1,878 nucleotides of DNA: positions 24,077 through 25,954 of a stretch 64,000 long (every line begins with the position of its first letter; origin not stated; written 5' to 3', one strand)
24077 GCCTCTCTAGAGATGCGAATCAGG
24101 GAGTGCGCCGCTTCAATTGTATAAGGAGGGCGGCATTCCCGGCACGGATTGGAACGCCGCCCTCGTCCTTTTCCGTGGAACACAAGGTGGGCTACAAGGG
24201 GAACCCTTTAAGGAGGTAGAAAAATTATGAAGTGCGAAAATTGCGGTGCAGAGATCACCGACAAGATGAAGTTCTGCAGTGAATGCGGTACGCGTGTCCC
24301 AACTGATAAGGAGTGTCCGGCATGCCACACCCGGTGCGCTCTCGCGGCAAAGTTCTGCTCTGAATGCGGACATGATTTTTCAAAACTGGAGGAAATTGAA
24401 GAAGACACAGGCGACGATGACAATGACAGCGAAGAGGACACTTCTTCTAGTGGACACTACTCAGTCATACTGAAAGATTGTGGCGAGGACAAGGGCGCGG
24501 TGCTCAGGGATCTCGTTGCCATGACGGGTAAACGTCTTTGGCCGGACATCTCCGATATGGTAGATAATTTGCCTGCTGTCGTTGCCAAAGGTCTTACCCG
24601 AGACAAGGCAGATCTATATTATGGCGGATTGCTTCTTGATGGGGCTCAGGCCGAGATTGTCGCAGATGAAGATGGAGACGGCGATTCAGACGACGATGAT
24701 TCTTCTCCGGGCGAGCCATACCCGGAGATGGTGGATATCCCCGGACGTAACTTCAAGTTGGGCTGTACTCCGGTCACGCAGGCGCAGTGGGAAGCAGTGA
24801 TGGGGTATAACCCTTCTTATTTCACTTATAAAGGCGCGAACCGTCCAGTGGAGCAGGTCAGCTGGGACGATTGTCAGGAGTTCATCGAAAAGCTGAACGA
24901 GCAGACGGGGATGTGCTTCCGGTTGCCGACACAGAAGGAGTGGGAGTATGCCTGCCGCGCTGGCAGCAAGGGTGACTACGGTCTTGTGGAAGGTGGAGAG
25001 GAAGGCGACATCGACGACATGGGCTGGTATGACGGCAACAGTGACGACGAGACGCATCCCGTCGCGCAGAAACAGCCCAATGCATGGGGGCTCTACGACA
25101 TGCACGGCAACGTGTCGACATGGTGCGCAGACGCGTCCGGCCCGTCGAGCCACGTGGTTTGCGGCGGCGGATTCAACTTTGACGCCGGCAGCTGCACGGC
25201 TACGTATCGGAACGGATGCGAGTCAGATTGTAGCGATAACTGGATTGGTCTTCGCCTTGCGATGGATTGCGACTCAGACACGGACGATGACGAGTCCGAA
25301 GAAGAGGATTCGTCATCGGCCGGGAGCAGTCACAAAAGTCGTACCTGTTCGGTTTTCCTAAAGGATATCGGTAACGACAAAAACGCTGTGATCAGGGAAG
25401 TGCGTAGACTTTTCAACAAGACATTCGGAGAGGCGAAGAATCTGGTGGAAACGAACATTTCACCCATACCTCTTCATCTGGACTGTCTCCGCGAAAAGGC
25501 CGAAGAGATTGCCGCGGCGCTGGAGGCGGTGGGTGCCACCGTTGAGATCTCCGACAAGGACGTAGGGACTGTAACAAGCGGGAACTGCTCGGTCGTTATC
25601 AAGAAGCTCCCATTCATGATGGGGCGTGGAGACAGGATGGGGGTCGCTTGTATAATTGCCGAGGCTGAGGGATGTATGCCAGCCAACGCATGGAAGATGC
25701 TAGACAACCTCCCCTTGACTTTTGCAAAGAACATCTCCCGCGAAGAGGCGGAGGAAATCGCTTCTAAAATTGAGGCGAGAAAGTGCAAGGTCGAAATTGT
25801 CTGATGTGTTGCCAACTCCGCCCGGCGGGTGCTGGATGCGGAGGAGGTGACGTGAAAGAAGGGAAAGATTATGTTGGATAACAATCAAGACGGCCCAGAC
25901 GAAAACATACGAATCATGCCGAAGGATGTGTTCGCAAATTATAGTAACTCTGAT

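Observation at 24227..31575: Candidate novel multi-gene system: ZnR-L12CTDx3-FGE protein, four small proteins, CxxCxGxG-array membrane protein, lipoprotein, ZnR-TerB-AAA+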

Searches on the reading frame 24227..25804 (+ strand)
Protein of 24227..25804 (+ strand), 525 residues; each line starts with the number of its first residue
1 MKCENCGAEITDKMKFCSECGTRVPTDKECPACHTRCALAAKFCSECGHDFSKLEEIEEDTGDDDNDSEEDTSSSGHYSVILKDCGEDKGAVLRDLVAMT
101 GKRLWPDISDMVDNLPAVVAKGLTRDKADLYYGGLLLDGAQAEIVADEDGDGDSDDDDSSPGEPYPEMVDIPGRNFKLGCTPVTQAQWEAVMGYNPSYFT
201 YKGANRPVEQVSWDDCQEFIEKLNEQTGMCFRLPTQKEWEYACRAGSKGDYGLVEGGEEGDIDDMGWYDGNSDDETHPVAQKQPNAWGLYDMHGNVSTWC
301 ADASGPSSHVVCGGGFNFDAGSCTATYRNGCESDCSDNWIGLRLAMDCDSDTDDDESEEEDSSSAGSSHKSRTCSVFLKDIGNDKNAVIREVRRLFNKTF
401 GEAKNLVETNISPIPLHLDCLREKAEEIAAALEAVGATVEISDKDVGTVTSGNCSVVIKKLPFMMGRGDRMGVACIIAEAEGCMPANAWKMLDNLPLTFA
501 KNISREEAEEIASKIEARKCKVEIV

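Call 5: search_protein_families(library=pfam, proteins=[window:24227-25804:+], max_evalue=0.1)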
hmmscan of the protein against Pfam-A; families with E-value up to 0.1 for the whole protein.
window:24227-25804:+ (525 aa): 10 families
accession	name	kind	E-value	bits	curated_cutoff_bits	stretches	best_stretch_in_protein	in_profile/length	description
PF03781.23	FGE-sulfatase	-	6.3e-30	105.1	23.3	1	159-345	22-254/255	Sulfatase-modifying factor enzyme 1-like domain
PF00542.24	Ribosomal_L12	-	5.1e-25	88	25.9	3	375-441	2-66/67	Ribosomal protein L7/L12 C-terminal domain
PF13240.11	Zn_Ribbon_1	-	6.1e-10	39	25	2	2-23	1-22/23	zinc-ribbon domain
PF12773.13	DZR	-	8.6e-10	39.1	27.3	1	3-48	1-45/45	Double zinc ribbon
PF13248.11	Zn_ribbon_3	-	9e-06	25.4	27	1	2-23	4-25/26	zinc-ribbon domain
PF10571.15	UPF0547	-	0.00025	21.6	29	1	28-53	1-26/26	Uncharacterised protein family UPF0547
PF24463.1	DUF7577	-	0.0035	17.4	28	1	2-23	4-25/27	Domain of unknown function (DUF7577)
PF17032.10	Zn_ribbon_15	-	0.0096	17.1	28.9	1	2-21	54-73/73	zinc-ribbon family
PF24460.1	DUF7575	-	0.011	15.6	28.5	1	2-25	5-28/28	Domain of unknown function (DUF7575)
PF14803.11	Zn_ribbon_Nudix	-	0.063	13.6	25.6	0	42-52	1-11/34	Nudix N-terminal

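Call 6: search_protein_families(library=padloc, proteins=[window:24227-25804:+], max_evalue=0.1)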
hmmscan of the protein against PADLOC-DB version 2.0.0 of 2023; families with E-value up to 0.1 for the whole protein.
window:24227-25804:+ (525 aa): 0 families

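Call 14: find_related_loci(query=window:24227-25804:+, collection=genome_contigs, flank=10000)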
Query window:24227-25804:+ (525 aa) in genome_contigs; peptide patterns used: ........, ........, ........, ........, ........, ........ (x = any residue, [..] = any of these).
509 stretches matched a pattern; 250 encode a relative of the query (tblastn E <= 1e-3); the best 80 are kept; 79 distinct loci.
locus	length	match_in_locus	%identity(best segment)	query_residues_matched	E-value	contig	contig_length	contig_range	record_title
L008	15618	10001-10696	63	2-525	1e-61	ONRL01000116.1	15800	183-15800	uncultured Lentisphaerae bacterium isolate RUG572 genome assembly, contig: scaffold_7807, whole genome shotgun sequence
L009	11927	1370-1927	56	164-349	5e-57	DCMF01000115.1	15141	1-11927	MAG TPA_asm: Verrucomicrobia bacterium UBA1629 UBA1629_contig_1199, whole genome shotgun sequence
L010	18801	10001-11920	57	129-345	2e-56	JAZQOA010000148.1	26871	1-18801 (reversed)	MAG: Kiritimatiellia bacterium isolate T1900045243_TH20190013.MAGScoT_cleanbin_000096 SGB_5596_k141_161207, whole genome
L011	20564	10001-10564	55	167-345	6e-53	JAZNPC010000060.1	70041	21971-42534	MAG: Kiritimatiellia bacterium isolate T1900044836_TS20190302.MAGScoT_cleanbin_000018 SGB_2922_k141_1767669, whole genom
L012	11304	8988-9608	46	164-345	3e-50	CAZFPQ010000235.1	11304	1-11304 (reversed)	MAG TPA_asm: uncultured Bacteroidia bacterium isolate SRP135972_co1_75 genome assembly, contig: NODE_7517_length_11304_c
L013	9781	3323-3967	48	174-368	5e-50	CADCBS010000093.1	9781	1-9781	uncultured bacterium isolate RUG14492 genome assembly, contig: RUG14492_asm_93, whole genome shotgun sequence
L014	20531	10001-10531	50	176-344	6e-49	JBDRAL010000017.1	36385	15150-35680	MAG: Blastocatellia bacterium NZW_1522 contig_16, whole genome shotgun sequence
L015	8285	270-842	48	174-345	2e-47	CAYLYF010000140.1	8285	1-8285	MAG TPA_asm: uncultured Thermodesulfobacteriota bacterium isolate binchicken_co47_113 genome assembly, contig: NODE_6811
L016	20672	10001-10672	44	123-346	2e-47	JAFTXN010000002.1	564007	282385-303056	MAG: Bacteroidaceae bacterium isolate RGIG4240 Roe_deer_Colon-4__c712, whole genome shotgun sequence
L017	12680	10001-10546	48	176-346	4e-47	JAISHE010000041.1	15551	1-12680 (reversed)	MAG: Culturomica sp. isolate Hm464_bin165 k119_668790, whole genome shotgun sequence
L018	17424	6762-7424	44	133-350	1e-46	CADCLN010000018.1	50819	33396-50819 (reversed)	MAG: uncultured Bacteroidales bacterium isolate RUG14757 genome assembly, contig: RUG14757_asm_18, whole genome shotgun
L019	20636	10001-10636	45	133-346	2e-46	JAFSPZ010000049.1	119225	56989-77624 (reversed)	MAG: Muribaculaceae bacterium isolate RGIG3368 Goat_Reticulum.Co__c1442784, whole genome shotgun sequence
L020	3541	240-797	48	174-345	5e-46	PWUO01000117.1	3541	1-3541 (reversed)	MAG: Dehalococcoidia bacterium isolate CSSed11_241 CS-Sed11-C67930, whole genome shotgun sequence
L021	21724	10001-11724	43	133-348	9e-46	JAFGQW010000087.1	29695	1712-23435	MAG: Planctomycetota bacterium isolate Zod_Metabat.792 k87_1689401, whole genome shotgun sequence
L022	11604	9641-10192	47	174-345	1e-44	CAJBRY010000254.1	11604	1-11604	MAG: uncultured Geobacteraceae bacterium isolate Loc090519-8-7m_bin-1533 genome assembly, contig: bin-1533:254/804, whol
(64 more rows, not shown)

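Call 39: search_protein_families(library=ncbifam, proteins=[window:24227-25804:+], max_evalue=0.1)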
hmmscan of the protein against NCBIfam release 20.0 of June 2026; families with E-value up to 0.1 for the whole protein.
window:24227-25804:+ (525 aa): 9 families
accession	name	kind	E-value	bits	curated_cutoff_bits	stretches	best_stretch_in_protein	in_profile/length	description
TIGR00855.1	L12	equivalog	2.4e-19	70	84.4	3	366-441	51-124/125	50S ribosomal protein L7/L12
NF051459.1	pyoverdine_PvdO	equivalog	5.9e-16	58.4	500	1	196-325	110-240/280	dihydropyoverdine dehydrogenase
TIGR03525.2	GldK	equivalog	7.5e-12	45.3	350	1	219-305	244-339/408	T9SS ring complex lipoprotein PorK/GldK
TIGR03524.1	GldJ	equivalog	7e-08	31.6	458.2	1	265-306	327-367/559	gliding motility lipoprotein GldJ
NF011149.0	PRK14559.1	equivalog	0.00011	21.1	374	1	2-54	3-54/642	serine/threonine phosphatase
TIGR02171.1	Fb_sc_TIGR02171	subfamily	0.00018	19.6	544.35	1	229-303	157-217/912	TIGR02171 family lipoprotein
TIGR03440.2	egtB_TIGR03440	equivalog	0.00069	18.8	360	1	230-303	292-351/413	ergothioneine biosynthesis protein EgtB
TIGR03530.1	GldJ_short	equivalog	0.00093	18.2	382.9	0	279-308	292-321/396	gliding motility lipoprotein GldJ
TIGR04344.1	ovoA_Nterm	equivalog_domain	0.089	11.6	400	0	207-303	297-383/444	5-histidylcysteine sulfoxide synthase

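Call 40: search_protein_families(library=phrogs, proteins=[window:24227-25804:+], max_evalue=0.01)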
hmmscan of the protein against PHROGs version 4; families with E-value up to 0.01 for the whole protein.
window:24227-25804:+ (525 aa): 5 families
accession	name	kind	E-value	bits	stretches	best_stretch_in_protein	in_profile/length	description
phrog_18508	-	other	1.4e-37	130.5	1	175-309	52-211/266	kinase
phrog_2546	-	unknown function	2.1e-10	42.2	1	1-27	1-27/180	-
phrog_22898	-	unknown function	0.00012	23.3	0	28-62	2-36/163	-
phrog_31191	-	unknown function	0.0023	19.3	0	16-27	6-17/32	-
phrog_31496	-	transcription regulation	0.0093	16.7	1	25-52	4-31/210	transcriptional regulator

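Call 82: search_solved_structures(query=window:24227-25804:+, max_evalue=0.001, show_alignments=2)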
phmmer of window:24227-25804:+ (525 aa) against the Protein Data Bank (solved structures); distinct sequences matched with E-value up to 0.001: 18.
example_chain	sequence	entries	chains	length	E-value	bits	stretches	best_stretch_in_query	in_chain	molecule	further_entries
2y3c_A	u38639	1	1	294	5.3e-19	71.6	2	229-303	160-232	TREPONEMA DENTICOLA VARIABLE PROTEIN 1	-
5hha_A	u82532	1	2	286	7.4e-13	51.3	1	197-303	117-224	PvdO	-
5aoh_A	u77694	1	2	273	3e-12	49.3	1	228-325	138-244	Spore coat protein CotH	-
9myj_B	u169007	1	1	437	1.2e-06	30.9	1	194-305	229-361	Lipoprotein, putative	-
9p6h_B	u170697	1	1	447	1.2e-06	30.8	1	194-305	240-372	Lipoprotein, putative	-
9ots_A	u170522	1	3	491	1.5e-06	30.5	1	194-305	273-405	Por secretion system protein porK/gldK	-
9mzu_A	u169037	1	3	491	1.5e-06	30.5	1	194-305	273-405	PorK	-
2q17_A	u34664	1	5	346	3e-06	29.5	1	204-355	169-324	formylglycine generating enzyme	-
6muj_A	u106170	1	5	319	5.8e-06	28.6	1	204-355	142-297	Formylglycine-generating enzyme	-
7spq_A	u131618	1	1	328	6e-06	28.5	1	201-303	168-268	Serine/threonine kinase ToxD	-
1y4j_A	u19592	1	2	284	1.8e-05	26.9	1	180-348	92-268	Sulfatase modifying factor 2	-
1dd3_A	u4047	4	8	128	3e-05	26.2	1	363-441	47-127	50S RIBOSOMAL PROTEIN L7/L12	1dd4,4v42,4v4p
5nxl_A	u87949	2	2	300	0.00015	23.9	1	183-319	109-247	Non-specific serine/threonine protein kinase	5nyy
4v6f_DI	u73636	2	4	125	0.00017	23.8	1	365-441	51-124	50S ribosomal protein L7/L12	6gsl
8rdw_D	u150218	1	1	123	0.00027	23.1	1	365-441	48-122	Large ribosomal subunit protein bL12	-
1ctf_A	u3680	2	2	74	0.00057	22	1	77-144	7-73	RIBOSOMAL PROTEIN L7/L12 | 50S ribosomal protein L7/L12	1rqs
3j9y_7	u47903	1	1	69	0.00089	21.3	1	78-144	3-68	50S ribosomal protein L7/L12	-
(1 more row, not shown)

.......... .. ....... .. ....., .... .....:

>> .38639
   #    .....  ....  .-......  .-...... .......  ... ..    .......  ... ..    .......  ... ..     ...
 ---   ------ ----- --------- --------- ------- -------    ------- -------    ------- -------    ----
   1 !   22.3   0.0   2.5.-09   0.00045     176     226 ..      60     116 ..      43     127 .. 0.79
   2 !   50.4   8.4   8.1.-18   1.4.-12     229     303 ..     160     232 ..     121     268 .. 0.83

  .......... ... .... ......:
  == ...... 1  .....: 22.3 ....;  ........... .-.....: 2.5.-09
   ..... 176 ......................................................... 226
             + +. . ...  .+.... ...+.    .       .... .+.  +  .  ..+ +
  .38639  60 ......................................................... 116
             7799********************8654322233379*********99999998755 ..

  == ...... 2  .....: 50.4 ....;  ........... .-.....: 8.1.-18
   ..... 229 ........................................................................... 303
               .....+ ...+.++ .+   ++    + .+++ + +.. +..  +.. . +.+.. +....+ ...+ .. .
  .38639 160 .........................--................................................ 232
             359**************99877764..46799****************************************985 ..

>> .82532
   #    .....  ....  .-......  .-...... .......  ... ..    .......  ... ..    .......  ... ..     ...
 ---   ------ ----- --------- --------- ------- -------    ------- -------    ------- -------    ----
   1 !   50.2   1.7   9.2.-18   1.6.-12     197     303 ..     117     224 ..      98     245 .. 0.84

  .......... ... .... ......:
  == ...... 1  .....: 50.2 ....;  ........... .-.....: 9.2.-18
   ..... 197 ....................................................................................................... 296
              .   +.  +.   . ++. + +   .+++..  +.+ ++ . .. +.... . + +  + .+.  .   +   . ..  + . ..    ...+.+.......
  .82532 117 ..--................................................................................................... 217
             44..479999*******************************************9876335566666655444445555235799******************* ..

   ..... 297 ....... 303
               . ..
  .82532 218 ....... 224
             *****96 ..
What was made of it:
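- On Ribosomal protein bL12: PDB L7/L12 chains match at E 3e-5 to 9e-4 (call 82).
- On Formylglycine-generating enzyme family: The closest solved relative is the non-enzymatic DGR variable protein TvpA (E 5e-19), ahead of true FGEs (E about 1e-6) (call 82).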

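Call 85: find_homologous_proteins(query=window:24227-25804:+, max_evalue=1e-10)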
Query window:24227-25804:+ (525 aa): 7688 proteins with E <= 1e-10 among 8000 candidates; the best 120 are listed.
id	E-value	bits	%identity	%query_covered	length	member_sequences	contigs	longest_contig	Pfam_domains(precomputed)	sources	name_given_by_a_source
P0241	0.0e+0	1226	100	100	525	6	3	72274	PF13240.12,PF12773.14,PF03781.23,PF00542.25,PF13248.12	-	-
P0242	0.0e+0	1176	96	100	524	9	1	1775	PF13240.12,PF12773.14,PF03781.23,PF00542.25,PF10571.16,PF13248.12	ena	-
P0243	0.0e+0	1143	93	100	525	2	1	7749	PF13240.12,PF12773.14,PF03781.23,PF00542.25,PF13248.12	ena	-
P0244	0.0e+0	1088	90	100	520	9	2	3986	PF13240.12,PF12773.14,PF03781.23,PF00542.25,PF10571.16,PF13248.12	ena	-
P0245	0.0e+0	1060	87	100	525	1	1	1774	PF13240.12,PF12773.14,PF03781.23,PF00542.25,PF10571.16,PF13248.12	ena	-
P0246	0.0e+0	1032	84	100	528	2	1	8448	PF13240.12,PF12773.14,PF03781.23,PF00542.25,PF10571.16,PF13248.12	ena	-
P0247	0.0e+0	1025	83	100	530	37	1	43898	PF13240.12,PF12773.14,PF03781.23,PF00542.25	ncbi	-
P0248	0.0e+0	1011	82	100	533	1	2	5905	PF13240.12,PF12773.14,PF03781.23,PF00542.25,PF13248.12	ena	-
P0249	3.6e-298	1008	81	100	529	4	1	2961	PF13240.12,PF12773.14,PF03781.23,PF00542.25,PF13248.12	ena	-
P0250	1.2e-293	993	81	100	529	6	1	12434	PF13240.12,PF12773.14,PF03781.23,PF00542.25,PF10571.16,PF13248.12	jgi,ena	-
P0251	3.9e-269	912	74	100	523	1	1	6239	PF13240.12,PF12773.14,PF03781.23,PF00542.25,PF13248.12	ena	-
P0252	7.8e-189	647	98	28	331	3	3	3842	PF13240.12,PF12773.14,PF00542.25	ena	-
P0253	2.9e-176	606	69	71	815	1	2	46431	PF13240.12,PF12773.14,PF03781.23,PF00542.25,PF13248.12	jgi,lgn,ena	-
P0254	5.8e-170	585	97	28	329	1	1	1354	PF13240.12,PF12773.14,PF00542.25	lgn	-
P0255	7.4e-158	545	50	39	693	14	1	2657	PF03781.23,PF03891.21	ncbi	-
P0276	1.4e-113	399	67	32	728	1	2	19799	PF12773.14,PF00542.25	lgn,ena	-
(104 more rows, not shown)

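Call 87: find_encoding_contigs(protein=P0253, flank=10000, max_places=2)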
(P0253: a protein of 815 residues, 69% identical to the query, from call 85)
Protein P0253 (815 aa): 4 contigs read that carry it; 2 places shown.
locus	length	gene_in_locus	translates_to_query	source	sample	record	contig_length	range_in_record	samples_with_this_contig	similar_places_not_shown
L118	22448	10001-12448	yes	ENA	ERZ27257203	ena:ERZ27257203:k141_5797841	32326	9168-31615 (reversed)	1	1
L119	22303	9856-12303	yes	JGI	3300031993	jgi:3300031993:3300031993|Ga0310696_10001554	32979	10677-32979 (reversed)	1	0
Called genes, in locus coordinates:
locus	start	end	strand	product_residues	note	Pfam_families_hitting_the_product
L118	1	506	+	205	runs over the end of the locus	PF13306:LRR_5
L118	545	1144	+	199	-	-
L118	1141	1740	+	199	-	PF23780:S-AdoMet_lyase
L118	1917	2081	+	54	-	-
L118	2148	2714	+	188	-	PF12850:Metallophos_2 (weak)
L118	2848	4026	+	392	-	-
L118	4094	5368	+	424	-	PF13306:LRR_5, PF05725:FNIP (faint), PF13306:LRR_5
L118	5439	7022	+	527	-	PF13240:Zn_Ribbon_1 (weak), PF01364:Peptidase_C25 (weak)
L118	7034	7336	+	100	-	-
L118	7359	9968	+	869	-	PF12773:DZR, PF13240:Zn_Ribbon_1 (weak), PF13248:Zn_ribbon_3 (faint), PF17032:Zn_ribbon_15 (faint), PF24460:DUF7575 (faint), PF24463:DUF7577 (faint), PF13240:Zn_Ribbon_1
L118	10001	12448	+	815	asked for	PF12773:DZR, PF13240:Zn_Ribbon_1 (faint), PF13248:Zn_ribbon_3 (weak), PF00542:Ribosomal_L12, PF03781:FGE-sulfatase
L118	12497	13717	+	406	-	PF13240:Zn_Ribbon_1 (weak)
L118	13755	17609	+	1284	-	PF03781:FGE-sulfatase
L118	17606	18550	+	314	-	PF07382:HC2 (weak), PF07603:Lcl_C (weak)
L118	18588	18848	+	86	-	-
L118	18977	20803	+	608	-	PF03235:GmrSD_N, PF07510:GmrSD_C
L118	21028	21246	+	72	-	-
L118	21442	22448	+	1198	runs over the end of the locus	PF04257:RecC_N, PF27451:RecC_4th (weak), PF17946:RecC_C (weak)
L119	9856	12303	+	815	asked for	PF12773:DZR, PF13240:Zn_Ribbon_1 (faint), PF13248:Zn_ribbon_3 (weak), PF00542:Ribosomal_L12, PF03781:FGE-sulfatase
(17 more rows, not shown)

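Call 88: find_encoding_contigs(protein=P0276, flank=10000, max_places=2)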
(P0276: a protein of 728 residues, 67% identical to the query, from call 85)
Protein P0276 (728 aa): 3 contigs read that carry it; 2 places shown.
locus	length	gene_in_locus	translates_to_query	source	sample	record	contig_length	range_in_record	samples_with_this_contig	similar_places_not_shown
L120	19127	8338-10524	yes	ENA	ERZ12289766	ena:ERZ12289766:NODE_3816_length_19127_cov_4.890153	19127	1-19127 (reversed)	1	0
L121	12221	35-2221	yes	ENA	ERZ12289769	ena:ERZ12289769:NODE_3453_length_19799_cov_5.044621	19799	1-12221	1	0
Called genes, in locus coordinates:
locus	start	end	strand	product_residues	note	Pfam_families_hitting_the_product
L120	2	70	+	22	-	?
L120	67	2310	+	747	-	-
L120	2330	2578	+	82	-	-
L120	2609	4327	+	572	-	PF13240:Zn_Ribbon_1 (weak), PF01364:Peptidase_C25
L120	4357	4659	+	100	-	-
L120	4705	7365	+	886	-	PF12773:DZR, PF13240:Zn_Ribbon_1 (weak), PF17032:Zn_ribbon_15 (faint), PF18912:DZR_2 (faint), PF24460:DUF7575 (faint), PF13240:Zn_Ribbon_1 (weak), PF13248:Zn_ribbon_3 (weak), PF13240:Zn_Ribbon_1 (weak), +1 more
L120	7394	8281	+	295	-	PF13240:Zn_Ribbon_1 (weak)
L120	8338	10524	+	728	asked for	PF12773:DZR, PF00542:Ribosomal_L12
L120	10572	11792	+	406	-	PF13240:Zn_Ribbon_1 (weak)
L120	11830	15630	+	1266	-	PF03781:FGE-sulfatase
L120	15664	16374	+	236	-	-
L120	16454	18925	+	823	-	PF12773:DZR, PF13428:TPR_14 (faint), PF13229:Beta_helix (weak), PF12708:Pect-lyase_RHGA_epim (faint), PF05048:NosD, PF13229:Beta_helix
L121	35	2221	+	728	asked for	PF12773:DZR, PF00542:Ribosomal_L12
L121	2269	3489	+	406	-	PF13240:Zn_Ribbon_1 (weak)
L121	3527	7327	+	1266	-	PF03781:FGE-sulfatase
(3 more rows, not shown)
